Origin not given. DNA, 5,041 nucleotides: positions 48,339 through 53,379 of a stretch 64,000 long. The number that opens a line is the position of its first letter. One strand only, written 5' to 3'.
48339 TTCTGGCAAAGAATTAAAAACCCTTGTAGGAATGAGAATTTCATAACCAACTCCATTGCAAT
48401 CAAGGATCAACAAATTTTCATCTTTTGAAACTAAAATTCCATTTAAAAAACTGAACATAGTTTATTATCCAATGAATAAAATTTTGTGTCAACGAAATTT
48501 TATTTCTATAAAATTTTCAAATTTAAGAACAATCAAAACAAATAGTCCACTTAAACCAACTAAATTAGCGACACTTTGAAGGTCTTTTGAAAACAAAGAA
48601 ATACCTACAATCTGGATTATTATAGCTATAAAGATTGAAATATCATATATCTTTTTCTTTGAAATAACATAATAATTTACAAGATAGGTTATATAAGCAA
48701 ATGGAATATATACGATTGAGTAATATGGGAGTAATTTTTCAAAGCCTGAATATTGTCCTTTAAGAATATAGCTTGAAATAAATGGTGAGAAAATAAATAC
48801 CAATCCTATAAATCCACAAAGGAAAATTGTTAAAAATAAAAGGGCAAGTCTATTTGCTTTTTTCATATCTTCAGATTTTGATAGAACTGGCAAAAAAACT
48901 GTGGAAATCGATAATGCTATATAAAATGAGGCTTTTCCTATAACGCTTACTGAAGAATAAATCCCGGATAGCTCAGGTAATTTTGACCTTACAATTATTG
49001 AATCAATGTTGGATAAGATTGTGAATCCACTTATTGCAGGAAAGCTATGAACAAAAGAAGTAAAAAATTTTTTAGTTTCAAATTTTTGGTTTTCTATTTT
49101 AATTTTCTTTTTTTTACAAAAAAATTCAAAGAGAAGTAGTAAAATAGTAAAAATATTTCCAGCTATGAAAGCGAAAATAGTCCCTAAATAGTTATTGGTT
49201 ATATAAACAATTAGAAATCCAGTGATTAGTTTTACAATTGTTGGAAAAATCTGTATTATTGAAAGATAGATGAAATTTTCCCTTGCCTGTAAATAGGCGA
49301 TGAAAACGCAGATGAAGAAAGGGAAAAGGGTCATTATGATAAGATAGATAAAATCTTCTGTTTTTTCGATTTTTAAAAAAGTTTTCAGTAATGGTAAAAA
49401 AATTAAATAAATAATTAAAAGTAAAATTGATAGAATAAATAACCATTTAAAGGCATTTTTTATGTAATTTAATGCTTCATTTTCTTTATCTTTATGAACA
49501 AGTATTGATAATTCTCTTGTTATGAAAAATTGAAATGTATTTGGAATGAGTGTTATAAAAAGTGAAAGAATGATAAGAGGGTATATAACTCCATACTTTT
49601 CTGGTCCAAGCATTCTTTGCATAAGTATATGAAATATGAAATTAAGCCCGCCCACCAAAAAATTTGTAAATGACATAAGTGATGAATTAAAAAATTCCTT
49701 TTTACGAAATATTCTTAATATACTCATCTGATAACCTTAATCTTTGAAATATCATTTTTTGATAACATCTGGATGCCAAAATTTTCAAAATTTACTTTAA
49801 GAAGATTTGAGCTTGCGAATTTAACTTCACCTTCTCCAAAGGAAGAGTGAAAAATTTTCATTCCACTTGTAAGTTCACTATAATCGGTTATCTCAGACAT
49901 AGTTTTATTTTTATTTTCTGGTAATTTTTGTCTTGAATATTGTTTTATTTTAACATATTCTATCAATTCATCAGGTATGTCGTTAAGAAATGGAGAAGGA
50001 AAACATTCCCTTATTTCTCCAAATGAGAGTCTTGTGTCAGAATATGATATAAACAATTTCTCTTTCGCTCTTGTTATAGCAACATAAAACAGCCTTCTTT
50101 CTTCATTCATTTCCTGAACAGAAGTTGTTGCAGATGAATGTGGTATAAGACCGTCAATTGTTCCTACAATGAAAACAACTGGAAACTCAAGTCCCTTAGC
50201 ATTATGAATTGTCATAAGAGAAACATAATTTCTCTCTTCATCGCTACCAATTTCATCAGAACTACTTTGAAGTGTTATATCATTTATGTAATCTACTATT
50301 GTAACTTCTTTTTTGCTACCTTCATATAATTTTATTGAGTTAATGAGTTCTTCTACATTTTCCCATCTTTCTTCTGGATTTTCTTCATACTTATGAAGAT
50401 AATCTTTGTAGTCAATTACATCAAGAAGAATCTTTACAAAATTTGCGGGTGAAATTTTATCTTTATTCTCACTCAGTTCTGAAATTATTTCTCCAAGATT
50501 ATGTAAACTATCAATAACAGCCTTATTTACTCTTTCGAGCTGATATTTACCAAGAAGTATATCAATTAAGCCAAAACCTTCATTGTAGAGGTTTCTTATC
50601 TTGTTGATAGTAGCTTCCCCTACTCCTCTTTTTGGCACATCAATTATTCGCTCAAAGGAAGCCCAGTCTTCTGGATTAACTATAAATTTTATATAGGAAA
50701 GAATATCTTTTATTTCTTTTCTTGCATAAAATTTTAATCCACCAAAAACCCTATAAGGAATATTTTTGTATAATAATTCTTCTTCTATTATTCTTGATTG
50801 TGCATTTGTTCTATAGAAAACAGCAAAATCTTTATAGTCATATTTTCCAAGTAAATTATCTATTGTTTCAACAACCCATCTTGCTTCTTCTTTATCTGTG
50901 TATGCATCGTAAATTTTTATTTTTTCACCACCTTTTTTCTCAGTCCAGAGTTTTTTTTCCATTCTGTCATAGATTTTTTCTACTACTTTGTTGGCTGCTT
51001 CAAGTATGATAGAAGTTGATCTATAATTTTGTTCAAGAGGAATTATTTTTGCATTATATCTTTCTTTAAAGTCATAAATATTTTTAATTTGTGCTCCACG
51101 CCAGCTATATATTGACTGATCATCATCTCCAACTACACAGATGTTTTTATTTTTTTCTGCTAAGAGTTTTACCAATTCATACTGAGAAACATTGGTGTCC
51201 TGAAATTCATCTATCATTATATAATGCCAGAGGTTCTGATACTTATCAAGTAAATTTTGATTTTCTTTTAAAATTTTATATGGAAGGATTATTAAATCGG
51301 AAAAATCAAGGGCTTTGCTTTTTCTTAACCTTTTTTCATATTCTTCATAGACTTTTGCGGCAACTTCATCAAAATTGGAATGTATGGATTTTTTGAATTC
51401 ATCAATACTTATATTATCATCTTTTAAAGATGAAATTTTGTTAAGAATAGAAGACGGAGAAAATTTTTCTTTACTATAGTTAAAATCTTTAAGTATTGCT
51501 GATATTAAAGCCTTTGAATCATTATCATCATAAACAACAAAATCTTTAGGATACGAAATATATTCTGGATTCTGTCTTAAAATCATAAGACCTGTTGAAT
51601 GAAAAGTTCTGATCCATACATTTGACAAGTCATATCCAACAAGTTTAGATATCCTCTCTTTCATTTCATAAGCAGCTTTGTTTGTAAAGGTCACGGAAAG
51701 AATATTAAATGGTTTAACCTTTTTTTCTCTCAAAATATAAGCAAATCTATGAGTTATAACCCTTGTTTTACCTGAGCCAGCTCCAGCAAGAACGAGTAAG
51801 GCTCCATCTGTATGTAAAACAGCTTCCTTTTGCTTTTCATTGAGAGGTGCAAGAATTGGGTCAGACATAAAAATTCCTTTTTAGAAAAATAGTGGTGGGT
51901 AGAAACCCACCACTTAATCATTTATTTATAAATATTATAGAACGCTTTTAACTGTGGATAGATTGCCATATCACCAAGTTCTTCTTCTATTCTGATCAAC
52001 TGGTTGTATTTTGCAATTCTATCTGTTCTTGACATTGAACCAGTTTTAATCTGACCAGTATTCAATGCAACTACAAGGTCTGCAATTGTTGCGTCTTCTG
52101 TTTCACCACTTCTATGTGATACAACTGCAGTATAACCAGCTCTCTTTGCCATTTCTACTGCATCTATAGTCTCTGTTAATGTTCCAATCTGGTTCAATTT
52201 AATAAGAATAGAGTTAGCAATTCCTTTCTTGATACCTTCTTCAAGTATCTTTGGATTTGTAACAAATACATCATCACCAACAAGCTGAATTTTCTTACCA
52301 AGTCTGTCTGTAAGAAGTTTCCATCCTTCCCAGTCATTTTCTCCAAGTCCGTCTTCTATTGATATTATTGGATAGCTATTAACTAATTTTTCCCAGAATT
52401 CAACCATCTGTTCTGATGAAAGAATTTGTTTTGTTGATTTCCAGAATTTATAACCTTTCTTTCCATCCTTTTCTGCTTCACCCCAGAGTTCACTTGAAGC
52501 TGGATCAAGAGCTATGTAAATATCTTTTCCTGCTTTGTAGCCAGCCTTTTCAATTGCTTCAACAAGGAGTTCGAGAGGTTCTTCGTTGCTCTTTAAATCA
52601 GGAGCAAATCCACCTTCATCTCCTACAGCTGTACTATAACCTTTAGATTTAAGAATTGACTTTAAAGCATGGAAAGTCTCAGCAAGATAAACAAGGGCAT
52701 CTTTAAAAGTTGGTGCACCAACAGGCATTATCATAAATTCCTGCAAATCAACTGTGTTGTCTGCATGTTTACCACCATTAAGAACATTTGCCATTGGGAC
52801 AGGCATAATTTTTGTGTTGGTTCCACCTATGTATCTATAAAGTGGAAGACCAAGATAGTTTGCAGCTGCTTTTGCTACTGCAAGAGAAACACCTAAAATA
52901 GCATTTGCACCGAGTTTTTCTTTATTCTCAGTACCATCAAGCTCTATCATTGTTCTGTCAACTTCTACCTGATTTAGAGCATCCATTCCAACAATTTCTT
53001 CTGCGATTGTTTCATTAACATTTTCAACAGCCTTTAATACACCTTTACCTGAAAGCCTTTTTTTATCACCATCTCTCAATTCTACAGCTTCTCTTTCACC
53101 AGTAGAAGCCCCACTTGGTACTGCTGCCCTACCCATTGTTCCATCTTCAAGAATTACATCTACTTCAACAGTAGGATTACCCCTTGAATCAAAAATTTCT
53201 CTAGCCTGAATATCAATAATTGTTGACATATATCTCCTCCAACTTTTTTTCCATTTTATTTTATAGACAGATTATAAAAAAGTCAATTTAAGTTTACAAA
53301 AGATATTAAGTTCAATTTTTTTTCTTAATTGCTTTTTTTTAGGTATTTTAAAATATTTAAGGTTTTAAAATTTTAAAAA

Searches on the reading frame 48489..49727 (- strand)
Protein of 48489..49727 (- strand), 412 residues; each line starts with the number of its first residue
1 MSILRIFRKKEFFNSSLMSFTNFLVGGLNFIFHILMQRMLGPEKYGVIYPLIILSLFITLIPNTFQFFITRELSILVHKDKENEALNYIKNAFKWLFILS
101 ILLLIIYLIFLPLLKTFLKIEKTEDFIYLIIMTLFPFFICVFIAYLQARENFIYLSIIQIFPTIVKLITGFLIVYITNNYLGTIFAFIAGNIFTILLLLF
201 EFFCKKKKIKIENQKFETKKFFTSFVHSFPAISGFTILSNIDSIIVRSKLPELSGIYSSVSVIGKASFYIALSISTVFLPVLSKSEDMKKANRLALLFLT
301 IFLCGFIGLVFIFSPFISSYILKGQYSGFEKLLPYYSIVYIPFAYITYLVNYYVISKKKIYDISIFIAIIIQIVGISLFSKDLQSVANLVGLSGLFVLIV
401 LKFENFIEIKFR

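Call 9: search_protein_families(library=ncbifam, proteins=[window:48489-49727:-], max_evalue=1e-10)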
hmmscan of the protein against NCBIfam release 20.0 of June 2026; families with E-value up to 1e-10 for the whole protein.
window:48489-49727:- (412 aa): 1 family
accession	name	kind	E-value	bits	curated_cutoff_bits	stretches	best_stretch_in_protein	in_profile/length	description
TIGR02900.1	spore_V_B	equivalog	2.1e-11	43.3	372.3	1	14-281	4-285/488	stage V sporulation protein B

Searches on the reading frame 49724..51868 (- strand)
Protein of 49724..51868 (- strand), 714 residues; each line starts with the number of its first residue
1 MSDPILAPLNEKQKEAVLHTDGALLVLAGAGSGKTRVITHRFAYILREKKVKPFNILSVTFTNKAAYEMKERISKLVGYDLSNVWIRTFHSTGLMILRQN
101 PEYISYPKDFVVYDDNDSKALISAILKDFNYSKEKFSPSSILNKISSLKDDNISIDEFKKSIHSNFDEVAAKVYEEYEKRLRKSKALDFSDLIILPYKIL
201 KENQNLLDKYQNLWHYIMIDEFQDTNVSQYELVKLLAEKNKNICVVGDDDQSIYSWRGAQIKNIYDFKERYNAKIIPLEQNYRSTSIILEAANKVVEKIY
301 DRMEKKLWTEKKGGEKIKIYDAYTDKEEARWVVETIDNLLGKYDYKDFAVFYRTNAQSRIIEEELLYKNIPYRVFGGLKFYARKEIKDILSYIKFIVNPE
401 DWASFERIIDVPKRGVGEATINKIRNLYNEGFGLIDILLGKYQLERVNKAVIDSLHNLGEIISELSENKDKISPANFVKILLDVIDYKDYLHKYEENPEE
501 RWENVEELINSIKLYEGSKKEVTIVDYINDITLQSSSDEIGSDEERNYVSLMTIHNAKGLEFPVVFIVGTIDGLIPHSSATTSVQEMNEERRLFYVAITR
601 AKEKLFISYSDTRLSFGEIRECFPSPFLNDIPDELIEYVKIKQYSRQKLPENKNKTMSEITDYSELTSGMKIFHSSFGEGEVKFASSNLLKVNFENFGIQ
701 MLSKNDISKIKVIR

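Call 9: search_protein_families(library=ncbifam, proteins=[window:49724-51868:-], max_evalue=1e-10)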
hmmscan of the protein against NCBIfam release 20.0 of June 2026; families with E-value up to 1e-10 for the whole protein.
window:49724-51868:- (714 aa): 12 families
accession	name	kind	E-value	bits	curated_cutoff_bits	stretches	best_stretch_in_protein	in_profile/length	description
TIGR01073.1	pcrA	equivalog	4.1e-228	759.3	911.2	1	6-702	2-717/725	DNA helicase PcrA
NF008743.0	PRK11773.1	equivalog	3.2e-193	644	965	1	5-702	6-710/720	DNA helicase II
TIGR01074.1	rep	equivalog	1e-185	618.8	951.45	1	9-654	2-656/668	DNA helicase Rep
TIGR01075.1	uvrD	equivalog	2.8e-183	611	1144.45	1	6-703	2-708/715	DNA helicase II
NF008172.0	PRK10919.1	equivalog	5.3e-141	471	1168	1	9-643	3-645/673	DNA helicase Rep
NF008276.0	PRK11054.1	equivalog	6.5e-57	193.4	543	2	7-102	195-288/684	DNA helicase IV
TIGR02785.1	addA_Gpos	equivalog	6.6e-54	183.2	707.65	3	160-301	331-485/1234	helicase-exonuclease AddAB subunit AddA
TIGR00609.1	recB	equivalog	8.4e-46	156.6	696.05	2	161-306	317-466/1175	exodeoxyribonuclease V subunit beta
TIGR02784.1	addA_alphas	equivalog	1.4e-41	142.9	860.75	1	166-299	340-496/1138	double-strand break repair helicase AddA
NF010485.0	PRK13909.1-2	equivalog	3.4e-36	124.9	650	1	171-569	285-631/909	RecB-like helicase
NF010487.0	PRK13909.1-4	equivalog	7.9e-33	113.7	759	1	148-401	262-531/924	RecB-like helicase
NF008128.0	PRK10876.1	equivalog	5.7e-18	64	1697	1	140-299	308-464/1181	exodeoxyribonuclease V subunit beta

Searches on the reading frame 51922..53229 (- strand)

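Call 9: search_protein_families(library=ncbifam, proteins=[window:51922-53229:-], max_evalue=1e-10)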
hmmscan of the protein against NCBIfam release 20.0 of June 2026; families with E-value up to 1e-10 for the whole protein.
window:51922-53229:- (435 aa): 2 families
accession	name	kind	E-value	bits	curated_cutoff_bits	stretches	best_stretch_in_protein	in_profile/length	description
TIGR01060.2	eno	equivalog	6.5e-214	710.3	300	1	4-432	1-424/425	phosphopyruvate hydratase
NF006223.0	PRK08350.1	equivalog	4.5e-30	105.1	624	1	1-153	1-138/341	hypothetical protein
